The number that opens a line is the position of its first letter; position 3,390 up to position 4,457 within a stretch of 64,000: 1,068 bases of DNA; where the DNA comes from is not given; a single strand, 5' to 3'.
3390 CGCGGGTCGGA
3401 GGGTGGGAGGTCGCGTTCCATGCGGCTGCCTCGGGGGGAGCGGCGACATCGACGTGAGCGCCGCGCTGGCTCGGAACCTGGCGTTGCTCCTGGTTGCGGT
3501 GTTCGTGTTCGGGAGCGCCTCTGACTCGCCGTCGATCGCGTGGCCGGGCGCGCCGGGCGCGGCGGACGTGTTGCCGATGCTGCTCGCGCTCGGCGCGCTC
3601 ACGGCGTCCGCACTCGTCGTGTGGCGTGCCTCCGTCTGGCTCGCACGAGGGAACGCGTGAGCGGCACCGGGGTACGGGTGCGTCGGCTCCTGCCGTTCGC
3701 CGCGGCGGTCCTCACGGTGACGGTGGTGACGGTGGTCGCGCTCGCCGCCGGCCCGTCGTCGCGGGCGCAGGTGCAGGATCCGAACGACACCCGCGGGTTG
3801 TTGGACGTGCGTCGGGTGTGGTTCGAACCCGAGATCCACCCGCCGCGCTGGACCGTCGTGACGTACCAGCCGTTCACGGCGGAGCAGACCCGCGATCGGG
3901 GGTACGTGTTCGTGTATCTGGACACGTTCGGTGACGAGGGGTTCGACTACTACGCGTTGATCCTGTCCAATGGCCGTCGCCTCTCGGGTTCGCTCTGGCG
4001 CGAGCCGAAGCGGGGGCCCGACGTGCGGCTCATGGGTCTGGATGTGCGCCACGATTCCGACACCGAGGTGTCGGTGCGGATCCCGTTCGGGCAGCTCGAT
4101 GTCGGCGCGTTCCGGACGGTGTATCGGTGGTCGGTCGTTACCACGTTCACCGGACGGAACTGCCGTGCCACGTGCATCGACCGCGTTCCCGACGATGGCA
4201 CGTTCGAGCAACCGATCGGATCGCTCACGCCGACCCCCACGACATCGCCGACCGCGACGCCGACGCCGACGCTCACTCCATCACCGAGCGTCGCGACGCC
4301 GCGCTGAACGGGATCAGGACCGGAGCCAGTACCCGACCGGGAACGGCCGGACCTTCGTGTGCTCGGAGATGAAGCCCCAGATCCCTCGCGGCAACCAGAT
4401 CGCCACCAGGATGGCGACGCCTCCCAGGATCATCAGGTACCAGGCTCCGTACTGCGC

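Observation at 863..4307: Mau-type maturation genes around a light-chain homologue, with no heavy chain, MauG or amicyanin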

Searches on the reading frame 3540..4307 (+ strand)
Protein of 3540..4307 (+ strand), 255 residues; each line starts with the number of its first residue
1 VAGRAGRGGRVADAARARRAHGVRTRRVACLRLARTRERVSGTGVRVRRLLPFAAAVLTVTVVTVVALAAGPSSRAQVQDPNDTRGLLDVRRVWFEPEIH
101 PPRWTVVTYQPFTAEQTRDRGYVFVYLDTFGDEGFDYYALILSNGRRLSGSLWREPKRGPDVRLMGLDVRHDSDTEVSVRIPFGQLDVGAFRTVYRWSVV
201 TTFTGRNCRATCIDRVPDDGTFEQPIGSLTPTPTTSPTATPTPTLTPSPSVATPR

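Call 3: search_protein_families(library=pfam, proteins=[window:3540-4307:+], max_evalue=0.1)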
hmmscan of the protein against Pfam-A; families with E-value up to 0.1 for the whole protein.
window:3540-4307:+ (255 aa): 0 families

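Call 4: search_protein_families(library=ncbifam, proteins=[window:3540-4307:+], max_evalue=0.1)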
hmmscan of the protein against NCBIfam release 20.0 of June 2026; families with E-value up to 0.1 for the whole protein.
window:3540-4307:+ (255 aa): 0 families

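Call 47: search_solved_structures(query=A5, max_evalue=10, show_alignments=2)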
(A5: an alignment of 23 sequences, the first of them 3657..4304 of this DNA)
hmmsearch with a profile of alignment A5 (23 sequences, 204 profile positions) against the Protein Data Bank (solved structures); distinct sequences matched with E-value up to 10: 2.
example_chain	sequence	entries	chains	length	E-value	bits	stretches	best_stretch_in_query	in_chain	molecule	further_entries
8khm_A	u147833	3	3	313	0.45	13.1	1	78-112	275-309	Methionine aminopeptidase 1D, mitochondrial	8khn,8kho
3vis_A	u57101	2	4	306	1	11.9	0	10-55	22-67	Esterase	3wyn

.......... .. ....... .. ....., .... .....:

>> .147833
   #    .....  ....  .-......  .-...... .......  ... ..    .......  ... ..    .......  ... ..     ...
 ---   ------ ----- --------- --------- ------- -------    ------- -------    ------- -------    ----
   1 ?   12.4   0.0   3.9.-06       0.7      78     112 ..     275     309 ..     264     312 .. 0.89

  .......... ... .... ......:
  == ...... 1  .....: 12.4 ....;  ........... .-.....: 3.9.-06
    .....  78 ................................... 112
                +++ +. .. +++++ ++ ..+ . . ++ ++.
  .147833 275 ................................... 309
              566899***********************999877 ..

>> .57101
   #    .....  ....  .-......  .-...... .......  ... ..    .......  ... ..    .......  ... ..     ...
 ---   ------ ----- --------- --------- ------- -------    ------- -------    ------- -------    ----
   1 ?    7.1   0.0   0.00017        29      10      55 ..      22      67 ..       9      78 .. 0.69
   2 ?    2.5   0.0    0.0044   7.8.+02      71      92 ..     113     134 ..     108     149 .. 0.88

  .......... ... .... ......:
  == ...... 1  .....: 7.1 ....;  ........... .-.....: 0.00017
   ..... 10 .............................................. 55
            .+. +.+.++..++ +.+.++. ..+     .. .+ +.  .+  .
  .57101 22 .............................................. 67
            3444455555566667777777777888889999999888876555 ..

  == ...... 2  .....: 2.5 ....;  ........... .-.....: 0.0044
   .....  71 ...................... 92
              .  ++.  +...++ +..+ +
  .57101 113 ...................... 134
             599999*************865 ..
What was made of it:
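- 3657..4307 (+): Exported 216-aa protein with a signal peptide, a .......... motif, an invariant CxxxC and a Pro/Thr/Ser-rich tail. No PDB sequence match (call 47).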

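Call 108: find_homologous_proteins(query=window:3657-4304:+, max_evalue=0.001)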
Query window:3657-4304:+ (216 aa): 181 proteins with E <= 0.001 among 1523 candidates; the best 120 are listed.
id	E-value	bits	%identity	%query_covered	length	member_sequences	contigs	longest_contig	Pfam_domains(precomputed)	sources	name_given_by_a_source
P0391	3.6e-128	444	90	87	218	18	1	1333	-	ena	-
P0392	2.8e-126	437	91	86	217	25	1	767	-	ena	-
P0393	5.9e-112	391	84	87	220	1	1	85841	-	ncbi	-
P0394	1.2e-111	390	82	99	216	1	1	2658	-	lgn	-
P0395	3.1e-109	382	94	75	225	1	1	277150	-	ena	-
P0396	1.2e-103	363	75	87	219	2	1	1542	-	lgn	-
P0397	1.5e-103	363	78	87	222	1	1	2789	-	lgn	-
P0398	5.2e-103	361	78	87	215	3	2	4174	-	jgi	jgi:hypothetical protein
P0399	4.4e-102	358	76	87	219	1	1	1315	-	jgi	jgi:hypothetical protein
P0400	1.1e-101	357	76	86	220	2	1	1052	-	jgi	jgi:hypothetical protein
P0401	1.3e-101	357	74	87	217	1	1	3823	-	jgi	jgi:hypothetical protein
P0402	2.4e-101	356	76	86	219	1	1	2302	-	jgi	jgi:hypothetical protein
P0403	1.7e-99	350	76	85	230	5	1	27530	-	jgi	jgi:hypothetical protein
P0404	4.7e-99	348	76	86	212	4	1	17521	-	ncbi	ncbi:MAG: hypothetical protein ACXWYT_04730 [Actinomycetota bacterium]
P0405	4.9e-99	348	75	87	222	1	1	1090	-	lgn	-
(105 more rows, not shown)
